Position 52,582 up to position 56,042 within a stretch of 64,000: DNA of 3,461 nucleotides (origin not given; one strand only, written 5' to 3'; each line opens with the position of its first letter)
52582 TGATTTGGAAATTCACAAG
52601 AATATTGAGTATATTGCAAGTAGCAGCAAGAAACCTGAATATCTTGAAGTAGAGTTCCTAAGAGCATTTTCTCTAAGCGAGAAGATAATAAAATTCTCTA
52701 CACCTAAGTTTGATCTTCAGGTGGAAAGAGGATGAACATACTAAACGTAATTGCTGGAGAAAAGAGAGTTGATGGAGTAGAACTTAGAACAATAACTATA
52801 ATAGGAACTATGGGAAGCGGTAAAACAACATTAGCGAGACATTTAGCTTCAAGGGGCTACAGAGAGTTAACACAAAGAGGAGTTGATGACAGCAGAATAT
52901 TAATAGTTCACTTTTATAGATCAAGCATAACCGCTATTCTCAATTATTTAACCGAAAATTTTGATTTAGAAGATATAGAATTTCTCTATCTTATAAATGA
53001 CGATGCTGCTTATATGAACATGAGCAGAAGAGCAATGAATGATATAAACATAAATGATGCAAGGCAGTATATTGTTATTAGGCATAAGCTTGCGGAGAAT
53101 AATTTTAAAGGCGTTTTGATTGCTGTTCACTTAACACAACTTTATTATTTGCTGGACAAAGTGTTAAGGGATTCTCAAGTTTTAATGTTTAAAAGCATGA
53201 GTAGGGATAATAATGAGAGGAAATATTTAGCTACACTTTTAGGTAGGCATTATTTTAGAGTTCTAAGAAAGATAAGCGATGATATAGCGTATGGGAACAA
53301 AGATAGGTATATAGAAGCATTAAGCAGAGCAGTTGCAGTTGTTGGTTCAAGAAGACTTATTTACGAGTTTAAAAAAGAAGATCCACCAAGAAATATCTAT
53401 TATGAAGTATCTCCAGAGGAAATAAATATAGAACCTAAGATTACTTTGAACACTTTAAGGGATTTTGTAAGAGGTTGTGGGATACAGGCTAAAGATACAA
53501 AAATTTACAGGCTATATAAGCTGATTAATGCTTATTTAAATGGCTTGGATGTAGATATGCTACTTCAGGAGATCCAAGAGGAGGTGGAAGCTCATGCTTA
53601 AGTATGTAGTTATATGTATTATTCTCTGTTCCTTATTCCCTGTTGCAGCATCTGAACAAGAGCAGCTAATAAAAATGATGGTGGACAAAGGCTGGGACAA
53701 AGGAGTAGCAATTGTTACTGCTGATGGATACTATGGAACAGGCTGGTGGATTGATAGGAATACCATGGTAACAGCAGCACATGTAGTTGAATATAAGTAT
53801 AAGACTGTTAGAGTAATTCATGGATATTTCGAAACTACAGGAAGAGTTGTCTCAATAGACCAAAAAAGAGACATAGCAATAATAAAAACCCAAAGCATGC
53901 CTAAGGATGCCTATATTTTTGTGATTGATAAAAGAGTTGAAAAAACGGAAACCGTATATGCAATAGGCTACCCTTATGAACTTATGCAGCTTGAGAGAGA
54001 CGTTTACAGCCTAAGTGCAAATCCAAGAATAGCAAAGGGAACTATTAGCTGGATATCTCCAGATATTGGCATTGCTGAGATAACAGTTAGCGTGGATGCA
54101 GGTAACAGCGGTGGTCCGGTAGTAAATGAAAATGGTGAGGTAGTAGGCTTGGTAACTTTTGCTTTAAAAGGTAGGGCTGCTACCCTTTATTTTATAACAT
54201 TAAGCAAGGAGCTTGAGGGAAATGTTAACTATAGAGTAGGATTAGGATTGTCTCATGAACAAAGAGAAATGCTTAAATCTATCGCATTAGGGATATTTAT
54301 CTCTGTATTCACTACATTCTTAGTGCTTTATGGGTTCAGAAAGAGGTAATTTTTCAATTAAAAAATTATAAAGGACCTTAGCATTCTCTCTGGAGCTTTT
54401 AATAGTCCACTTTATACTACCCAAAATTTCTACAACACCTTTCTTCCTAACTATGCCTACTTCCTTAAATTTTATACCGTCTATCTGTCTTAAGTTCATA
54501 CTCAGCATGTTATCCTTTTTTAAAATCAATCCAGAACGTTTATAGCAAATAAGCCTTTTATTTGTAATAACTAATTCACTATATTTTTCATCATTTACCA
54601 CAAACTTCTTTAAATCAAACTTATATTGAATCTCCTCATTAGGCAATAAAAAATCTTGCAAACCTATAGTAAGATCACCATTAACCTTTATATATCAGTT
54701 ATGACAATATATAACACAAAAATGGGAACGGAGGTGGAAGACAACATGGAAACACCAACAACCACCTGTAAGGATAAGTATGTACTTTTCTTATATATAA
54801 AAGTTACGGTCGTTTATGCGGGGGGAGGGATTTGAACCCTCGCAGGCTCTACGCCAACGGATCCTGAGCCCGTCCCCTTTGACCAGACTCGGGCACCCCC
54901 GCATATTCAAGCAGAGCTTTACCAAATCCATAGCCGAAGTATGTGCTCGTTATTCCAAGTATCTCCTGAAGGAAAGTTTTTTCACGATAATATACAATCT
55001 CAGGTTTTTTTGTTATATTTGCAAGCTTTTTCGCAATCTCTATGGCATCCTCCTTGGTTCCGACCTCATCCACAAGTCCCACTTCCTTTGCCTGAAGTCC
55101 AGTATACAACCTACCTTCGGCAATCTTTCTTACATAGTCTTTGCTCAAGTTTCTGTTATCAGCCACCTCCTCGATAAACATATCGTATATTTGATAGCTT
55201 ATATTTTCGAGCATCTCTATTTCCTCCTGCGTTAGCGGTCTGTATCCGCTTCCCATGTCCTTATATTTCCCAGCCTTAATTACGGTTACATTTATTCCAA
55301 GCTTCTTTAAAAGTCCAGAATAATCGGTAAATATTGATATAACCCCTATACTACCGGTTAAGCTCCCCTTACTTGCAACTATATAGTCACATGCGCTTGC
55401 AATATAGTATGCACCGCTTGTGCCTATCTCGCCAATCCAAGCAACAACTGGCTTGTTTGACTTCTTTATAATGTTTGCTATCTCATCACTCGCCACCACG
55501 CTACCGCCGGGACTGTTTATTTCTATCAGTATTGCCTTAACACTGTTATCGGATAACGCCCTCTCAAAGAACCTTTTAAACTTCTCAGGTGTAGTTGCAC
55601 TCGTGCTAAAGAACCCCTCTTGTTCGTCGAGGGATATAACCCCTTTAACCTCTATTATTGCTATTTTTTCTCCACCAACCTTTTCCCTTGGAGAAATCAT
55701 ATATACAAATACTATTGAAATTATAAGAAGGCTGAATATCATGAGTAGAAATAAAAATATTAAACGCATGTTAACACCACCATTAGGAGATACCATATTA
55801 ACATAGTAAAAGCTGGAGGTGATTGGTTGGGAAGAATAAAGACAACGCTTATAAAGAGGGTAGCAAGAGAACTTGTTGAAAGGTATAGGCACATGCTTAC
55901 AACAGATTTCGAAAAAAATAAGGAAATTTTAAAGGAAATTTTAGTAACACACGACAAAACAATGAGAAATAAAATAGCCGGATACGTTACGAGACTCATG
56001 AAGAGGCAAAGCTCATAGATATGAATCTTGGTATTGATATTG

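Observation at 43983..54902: Plasmid/provirus-like element abutting tRNA-Leu(CAG): replication module plus a 10-gene secreted/membrane-protein operon with NTPase and protease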

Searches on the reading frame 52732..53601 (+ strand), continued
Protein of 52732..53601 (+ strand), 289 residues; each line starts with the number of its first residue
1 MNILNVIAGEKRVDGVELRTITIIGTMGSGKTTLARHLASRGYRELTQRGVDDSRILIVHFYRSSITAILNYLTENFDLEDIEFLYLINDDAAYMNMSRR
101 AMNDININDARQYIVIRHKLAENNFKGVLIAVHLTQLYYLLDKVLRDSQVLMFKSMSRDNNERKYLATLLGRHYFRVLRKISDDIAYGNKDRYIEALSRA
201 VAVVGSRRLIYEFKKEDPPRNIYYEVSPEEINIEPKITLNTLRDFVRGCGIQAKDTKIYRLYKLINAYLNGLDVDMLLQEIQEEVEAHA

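Call 60: search_protein_families(library=phrogs, alignment_id=A3, max_evalue=0.001)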
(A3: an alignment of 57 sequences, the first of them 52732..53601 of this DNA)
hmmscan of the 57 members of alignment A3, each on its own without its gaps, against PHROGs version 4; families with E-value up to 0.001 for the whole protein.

A. member 1, window:52732-53601:+ (289 aa): 1 family
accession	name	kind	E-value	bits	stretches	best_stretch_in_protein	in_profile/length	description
phrog_5484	-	DNA, RNA and nucleotide metabolism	4.7e-06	27.3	1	19-120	29-130/239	DnaA-like replication initiation protein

B. families by the number of members that match (of 57 scanned): 16 families
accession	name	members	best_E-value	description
phrog_5484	-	6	3.6e-06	DnaA-like replication initiation protein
phrog_66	-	2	4.6e-08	excisionase and transcriptional regulator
phrog_2107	-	2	0.00017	thymidylate kinase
phrog_5846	-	2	0.0003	clamp loader of DNA polymerase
phrog_351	-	1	1.5e-05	RNA polymerase sigma factor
phrog_1740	-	1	4.3e-05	RNA polymerase sigma factor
phrog_2474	-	1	9.8e-05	MerR-like transcriptional regulator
phrog_7950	-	1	0.00016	transcriptional repressor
phrog_28156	-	1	0.00032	-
phrog_25262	-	1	0.00033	-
phrog_3282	-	1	0.0004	sigma factor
phrog_800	-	1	0.00046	terminase small subunit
phrog_7735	-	1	0.00054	excisionase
phrog_7485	-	1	0.00057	-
phrog_168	-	1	0.00065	clamp loader of DNA polymerase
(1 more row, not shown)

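Call 85: search_solved_structures(query=A4, max_evalue=1)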
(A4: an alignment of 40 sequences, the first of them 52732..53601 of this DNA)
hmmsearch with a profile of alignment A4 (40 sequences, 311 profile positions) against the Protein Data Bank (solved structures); distinct sequences matched with E-value up to 1: 30.
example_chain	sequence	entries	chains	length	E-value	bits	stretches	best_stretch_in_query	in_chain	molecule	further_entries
3j15_B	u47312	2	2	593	0.014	18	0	36-62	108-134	ABC transporter ATP-binding protein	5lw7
3bk7_A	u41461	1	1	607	0.015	17.9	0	36-62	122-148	ABC transporter ATP-binding protein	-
7es4_A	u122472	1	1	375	0.019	17.5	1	33-58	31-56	DNA phosphorothioation-dependent restriction protein DptH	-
6c2u_A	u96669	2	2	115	0.02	17.5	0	28-56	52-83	phosphate-loop protein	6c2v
8xku_C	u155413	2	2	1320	0.021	17.4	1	11-57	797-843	Probable inactive ATP-dependent zinc metalloprotease FTSHI 5, chloroplastic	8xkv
5uj7_C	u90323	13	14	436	0.089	15.4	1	30-94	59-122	Origin recognition complex subunit 4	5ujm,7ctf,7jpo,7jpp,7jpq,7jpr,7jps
7cte_D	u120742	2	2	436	0.091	15.3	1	30-94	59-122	Origin recognition complex subunit 4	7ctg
3nwj_A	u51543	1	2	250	0.11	15.1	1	29-48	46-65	AtSK2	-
1yqt_A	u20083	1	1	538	0.29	13.7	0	36-52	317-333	RNase l inhibitor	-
2j7p_D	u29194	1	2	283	0.31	13.6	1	27-62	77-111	CELL DIVISION PROTEIN FTSY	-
5yv5_A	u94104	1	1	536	0.31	13.6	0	36-52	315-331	ATPase RIL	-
2cnw_D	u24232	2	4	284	0.31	13.6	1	27-62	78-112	CELL DIVISION PROTEIN FTSY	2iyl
1wdt_A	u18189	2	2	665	0.34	13.5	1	30-79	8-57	elongation factor G homolog | Elongation factor G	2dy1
2q9a_A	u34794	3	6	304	0.34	13.4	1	27-62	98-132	Cell division protein ftsY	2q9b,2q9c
1lv7_A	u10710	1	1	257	0.35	13.4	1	7-55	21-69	FtsH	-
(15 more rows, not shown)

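Call 87: predict_structure(alignment_id=A4)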
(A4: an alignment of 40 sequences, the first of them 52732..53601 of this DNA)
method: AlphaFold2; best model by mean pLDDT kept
length: 289 residues; sequences in the alignment: 40
mean_pLDDT: 89.4   pTM: 0.85
mean pLDDT of the five models: 89.4, 88.2, 87.7, 87.4, 86.4
residues with pLDDT >= 90: 198; 70-90: 66; 50-70: 15; < 50: 10
segments of 3 or more residues with pLDDT < 50: 96-103
pLDDT, mean of each block of 10 residues (from residue 1): 90 92 95 98 98 98 90 93 97 54 52 83 95 91 89 96 95 98 94 96 96 96 92 76 92 90 87 88 82
secondary structure, 60 per line:
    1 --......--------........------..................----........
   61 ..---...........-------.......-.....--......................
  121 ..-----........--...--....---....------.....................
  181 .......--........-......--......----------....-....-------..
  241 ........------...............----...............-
elements in order: H3-8 E17-24 H31-48 E56-62 H66-76 E84-90 H92-96 H99-122 E128-135 H143-146 E150-153 H160-187 H190-197 E199-204 E207-212 E223-226 H228-231 H239-248 H255-269 H274-288

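Call 89: fold_search(model_id=the predicted structure, library=viral)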
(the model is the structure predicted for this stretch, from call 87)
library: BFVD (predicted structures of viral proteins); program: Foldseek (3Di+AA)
matches with E <= 10: 1427; with E <= 0.001: 78
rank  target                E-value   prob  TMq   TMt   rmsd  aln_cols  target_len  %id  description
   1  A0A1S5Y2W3            1.3e-22  1.00  0.68  0.65  15.3       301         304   31  Uncharacterized protein [uncultured archaeal virus]
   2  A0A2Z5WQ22            3.1e-21  1.00  0.71  0.67   2.2       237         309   30  (no name in the UniProt tables at hand)
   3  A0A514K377            6.1e-09  1.00  0.46  0.44   6.5       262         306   15  Uncharacterized protein [Nitrosopumilus spindle-shaped virus]
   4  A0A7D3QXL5            1.3e-07  1.00  0.40  0.48   9.1       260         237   15  VV A32-like packaging ATPase [Fadolivirus FV1/VV64]
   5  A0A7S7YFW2            1.9e-07  1.00  0.40  0.37   9.1       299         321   10  VV A32-like packaging ATPase [Medusavirus stheno T3]
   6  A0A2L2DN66            2.5e-07  1.00  0.44  0.45  17.8       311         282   11  Uncharacterized protein [Acanthamoeba polyphaga mimivirus]
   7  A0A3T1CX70            6.3e-07  1.00  0.35  0.46   7.7       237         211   16  VV A32-like virion packaging ATPase [Acanthamoeba castellanii medusavirus J1]
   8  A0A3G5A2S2            6.7e-07  1.00  0.42  0.39  18.4       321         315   14  Packaging ATPase [Gaeavirus sp.]
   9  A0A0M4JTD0            7.1e-07  1.00  0.39  0.32  10.4       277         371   13  (no name in the UniProt tables at hand)
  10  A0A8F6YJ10            1.1e-06  1.00  0.39  0.44   7.8       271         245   14  ATPase [Rhinella marina erythrocytic-like virus]
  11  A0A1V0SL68            1.6e-06  1.00  0.42  0.54   5.7       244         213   12  p-loop NTPase domain protein [Klosneuvirus KNV1]
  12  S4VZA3                2.4e-06  1.00  0.37  0.33   8.2       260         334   11  Uncharacterized protein [Pandoravirus salinus]
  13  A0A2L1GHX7            6.0e-06  1.00  0.40  0.46   8.4       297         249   14  (no name in the UniProt tables at hand)
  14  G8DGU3                7.6e-06  1.00  0.42  0.43  10.8       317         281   10  (no name in the UniProt tables at hand)
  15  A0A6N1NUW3            8.1e-06  1.00  0.38  0.27   8.8       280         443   13  A32-like packaging ATPase [Tupanvirus deep ocean]
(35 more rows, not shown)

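Call 91: fold_search(model_id=the predicted structure, library=pdb)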
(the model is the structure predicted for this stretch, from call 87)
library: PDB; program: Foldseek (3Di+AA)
matches with E <= 10: 1623; with E <= 0.001: 25
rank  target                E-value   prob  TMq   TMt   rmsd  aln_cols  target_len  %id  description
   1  6o1x_A                3.3e-05  1.00  0.41  0.35   6.6       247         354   13  Structure of pCW3 conjugation coupling protein TcpA monomer form with ATPgS (released 2020-02-26)
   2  6o1w_A                3.5e-05  1.00  0.37  0.31   8.8       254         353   11  Structure of pCW3 conjugation coupling protein TcpA monomer orthorhombic crystal form (released 2020-02-26)
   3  6o1w_B                6.1e-05  1.00  0.34  0.29   9.3       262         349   10  Structure of pCW3 conjugation coupling protein TcpA monomer orthorhombic crystal form (released 2020-02-26)
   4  1mo3                  1.9e-04  1.00  0.37  0.34  16.4       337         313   12  RECA-ADP COMPLEX (released 2003-02-18)
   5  9bxu_B                2.6e-04  0.98  0.32  0.21  18.3       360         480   10  Cryo-EM structure of ATP synthase DP state (released 2025-08-06)
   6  2zan                  3.8e-04  0.98  0.32  0.30  22.4       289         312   14  Crystal structure of mouse SKD1/VPS4B ATP-form (released 2008-10-07)
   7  6o1y_B                4.0e-04  1.00  0.37  0.31   7.7       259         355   12  Structure of pCW3 conjugation coupling protein TcpA monomeric form with ATP (released 2020-02-26)
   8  9uoo                  4.3e-04  1.00  0.30  0.28   5.8       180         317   16  Klebsiella pneumoniae RecA (released 2026-02-18)
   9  8ouy_D                4.5e-04  1.00  0.29  0.35   6.4       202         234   18  Human RAD51B-RAD51C-RAD51D-XRCC2 (BCDX2) complex, 3.4 A resolution (released 2023-06-21)
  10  2zrb                  4.8e-04  0.99  0.33  0.31  17.1       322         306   13  MsRecA Q196E Form II' (released 2008-12-09)
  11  2zr7                  6.2e-04  0.99  0.35  0.33  16.3       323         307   12  Msreca native form II' (released 2008-12-09)
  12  6oo2_E                6.2e-04  0.96  0.31  0.30  25.6       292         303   13  Vps4 with Cyclic Peptide Bound in the Central Pore (released 2019-08-21)
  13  2gno                  6.5e-04  0.99  0.28  0.28  10.1       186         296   14  Crystal structure of a dna polymerase iii, gamma subunit-related protein (tm0771) from thermotoga maritima msb8 at 2.00  (released 2006-04-18)
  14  4n1a_C                7.0e-04  0.99  0.34  0.20   8.8       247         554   14  Thermomonospora curvata EccC (ATPases 2 and 3) in complex with a signal sequence peptide (released 2015-02-11)
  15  8efy_C                7.0e-04  0.98  0.27  0.26  11.7       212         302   19  Structure of double homo-hexameric AAA+ ATPase RuvB motors (released 2023-05-10)
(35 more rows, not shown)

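Call 112: search_dna_similar(query=window:52732-53601:+, collection=plasmids, mode=protein, max_evalue=1, max_rows=10)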
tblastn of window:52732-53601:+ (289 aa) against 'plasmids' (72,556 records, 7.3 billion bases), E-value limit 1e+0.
Records with a match: 6; places in all: 6; records where one place covers at least 80% of the query: 0.
Best place of each record, by identity: <60% 6.
By first word of the organism name: Escherichia 4; uncultured 1; Rhodococcus 1.
By predicted mobility (MOB-suite, as given by PLSDB): non-mobilizable 6.
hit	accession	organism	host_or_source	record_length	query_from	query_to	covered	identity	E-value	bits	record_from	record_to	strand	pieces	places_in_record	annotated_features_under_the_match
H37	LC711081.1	uncultured archaeon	-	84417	12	159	51%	30.6%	3e-6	56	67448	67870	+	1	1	DnaA-like replication initiator protein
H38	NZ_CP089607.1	Rhodococcus qingshengii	cell culture,activated sludge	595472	13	132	42%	26.7%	3e-1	40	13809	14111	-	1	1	helix-turn-helix domain-containing protein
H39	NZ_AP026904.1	Escherichia coli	Canis lupus familiaris,cell ...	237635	94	157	22%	37.5%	2e-1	41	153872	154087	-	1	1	narG: nitrate reductase subunit alpha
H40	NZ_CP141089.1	Escherichia coli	Homo sapiens,Infected Human Urine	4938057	94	157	22%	36.1%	7e-1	39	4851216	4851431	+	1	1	none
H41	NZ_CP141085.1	Escherichia coli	Homo sapiens,Infected Human Urine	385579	94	157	22%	36.1%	7e-1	39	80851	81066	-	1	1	narG: nitrate reductase subunit alpha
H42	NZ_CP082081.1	Escherichia coli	Homo sapiens,blood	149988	94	157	22%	36.1%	8e-1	39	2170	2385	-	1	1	narG: nitrate reductase subunit alpha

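Call 126: get_annotated_region(hit=H37, flank=9000)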
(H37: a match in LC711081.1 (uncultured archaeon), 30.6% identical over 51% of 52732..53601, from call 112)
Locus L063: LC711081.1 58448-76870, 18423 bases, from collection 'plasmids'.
description: MAG: Uncultured archaeon 10H_0 plasmid P-10H_0 DNA, complete sequence
organism: uncultured archaeon (NCBI taxid 115547)
taxonomy: Archaea; ; ; ; ; ; uncultured archaeon
host: -; source: -; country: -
typing (MOB-suite, as given by PLSDB): non-mobilizable
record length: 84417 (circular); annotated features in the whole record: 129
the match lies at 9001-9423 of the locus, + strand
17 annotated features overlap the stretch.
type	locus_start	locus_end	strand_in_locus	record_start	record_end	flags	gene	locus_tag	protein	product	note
CDS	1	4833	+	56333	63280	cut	-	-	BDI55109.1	hypothetical protein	-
CDS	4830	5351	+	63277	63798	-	-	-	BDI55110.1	hypothetical protein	-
CDS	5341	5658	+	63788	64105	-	-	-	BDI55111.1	hypothetical protein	-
CDS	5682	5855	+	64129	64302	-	-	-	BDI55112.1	hypothetical protein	-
CDS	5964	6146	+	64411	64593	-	-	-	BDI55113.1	hypothetical protein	-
CDS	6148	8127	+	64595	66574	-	-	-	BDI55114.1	cell adhesion protein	-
CDS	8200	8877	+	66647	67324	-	-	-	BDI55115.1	hypothetical protein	-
CDS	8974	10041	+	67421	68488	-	-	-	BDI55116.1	DnaA-like replication initiator protein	-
CDS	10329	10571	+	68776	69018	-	-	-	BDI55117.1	hypothetical protein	-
CDS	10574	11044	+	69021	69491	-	-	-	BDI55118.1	hypothetical protein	-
CDS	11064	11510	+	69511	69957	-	-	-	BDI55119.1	hypothetical protein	-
CDS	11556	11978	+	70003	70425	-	-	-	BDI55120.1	DNA-binding protein containing wHTH domain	-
CDS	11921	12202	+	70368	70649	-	-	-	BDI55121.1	hypothetical protein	-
CDS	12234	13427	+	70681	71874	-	-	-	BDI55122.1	phosphoadenosine phosphosulfate reductase family protein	-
CDS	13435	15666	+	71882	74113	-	-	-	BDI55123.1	hypothetical protein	-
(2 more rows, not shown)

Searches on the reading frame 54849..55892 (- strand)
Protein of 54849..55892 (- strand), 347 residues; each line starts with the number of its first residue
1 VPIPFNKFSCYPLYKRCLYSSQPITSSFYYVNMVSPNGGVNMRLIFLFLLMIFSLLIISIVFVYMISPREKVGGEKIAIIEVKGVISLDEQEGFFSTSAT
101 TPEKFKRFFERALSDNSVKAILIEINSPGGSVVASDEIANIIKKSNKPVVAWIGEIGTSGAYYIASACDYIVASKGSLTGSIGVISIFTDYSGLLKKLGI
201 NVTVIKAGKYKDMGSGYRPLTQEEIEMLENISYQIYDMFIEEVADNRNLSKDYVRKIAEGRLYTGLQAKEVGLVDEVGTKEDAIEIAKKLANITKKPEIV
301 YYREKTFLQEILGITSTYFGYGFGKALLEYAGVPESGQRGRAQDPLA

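Call 5: search_protein_families(library=pfam, max_evalue=0.1, proteins=[window:54849-55892:-])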
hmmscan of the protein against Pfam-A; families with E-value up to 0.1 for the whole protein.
window:54849-55892:- (347 aa): 6 families
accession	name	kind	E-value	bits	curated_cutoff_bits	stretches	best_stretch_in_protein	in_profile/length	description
PF01343.23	Peptidase_S49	-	3.7e-53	180.1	24.9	1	143-293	3-153/154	Peptidase family S49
PF25145.1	NfeD1b_N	-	5.2e-12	46.2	40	1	105-186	15-99/189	NfeD1b, N-terminal domain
PF00574.28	CLP_protease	-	2.8e-06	27.8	20.2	1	114-167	42-95/182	Clp protease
PF01972.22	SDH_protease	-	0.00019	21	31.3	1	48-181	16-154/286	ClpP-like SDH-type serine proteinase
PF00378.25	ECH_1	-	0.00049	20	27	0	140-176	82-118/251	Enoyl-CoA hydratase/isomerase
PF00549.24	Ligase_CoA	-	0.017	15.7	24.5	1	99-153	32-90/128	CoA-ligase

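Call 31: find_encoding_contigs(protein=window:54849-55796:-, flank=10000, max_places=10)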
Protein window:54849-55796:- (315 aa): 2 contigs read that carry it; 1 place shown.
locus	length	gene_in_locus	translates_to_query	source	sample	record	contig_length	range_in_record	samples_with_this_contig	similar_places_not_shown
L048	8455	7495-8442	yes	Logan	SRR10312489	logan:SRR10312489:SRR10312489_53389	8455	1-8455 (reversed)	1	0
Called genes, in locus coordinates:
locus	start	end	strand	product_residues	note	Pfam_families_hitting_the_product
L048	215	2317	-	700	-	PF01578:Cytochrom_C_asm, PF16327:CcmF_C (weak)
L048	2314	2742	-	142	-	PF03100:CcmE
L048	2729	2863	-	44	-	-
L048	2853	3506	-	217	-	PF01578:Cytochrom_C_asm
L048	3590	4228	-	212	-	PF01061:ABC2_membrane, PF03379:CcmB, PF12698:ABC2_membrane_3 (weak), PF12730:ABC2_membrane_4 (weak)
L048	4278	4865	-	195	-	PF05175:MTS, PF01170:UPF0020, PF06325:PrmA, PF09445:Methyltransf_15 (weak), PF13847:Methyltransf_31, PF13649:Methyltransf_25 (faint), PF07669:Eco57I (weak)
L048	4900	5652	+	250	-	PF00009:GTP_EFTU (faint), PF03029:ATP_bind_1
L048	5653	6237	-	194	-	PF12802:MarR_2 (weak), PF13404:HTH_AsnC-type, PF13412:HTH_24, PF01047:MarR (weak)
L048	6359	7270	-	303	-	PF00480:ROK, PF02685:Glucokinase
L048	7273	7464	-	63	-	PF00833:Ribosomal_S17e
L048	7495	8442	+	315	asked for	PF25145:NfeD1b_N, PF00574:CLP_protease (faint), PF01343:Peptidase_S49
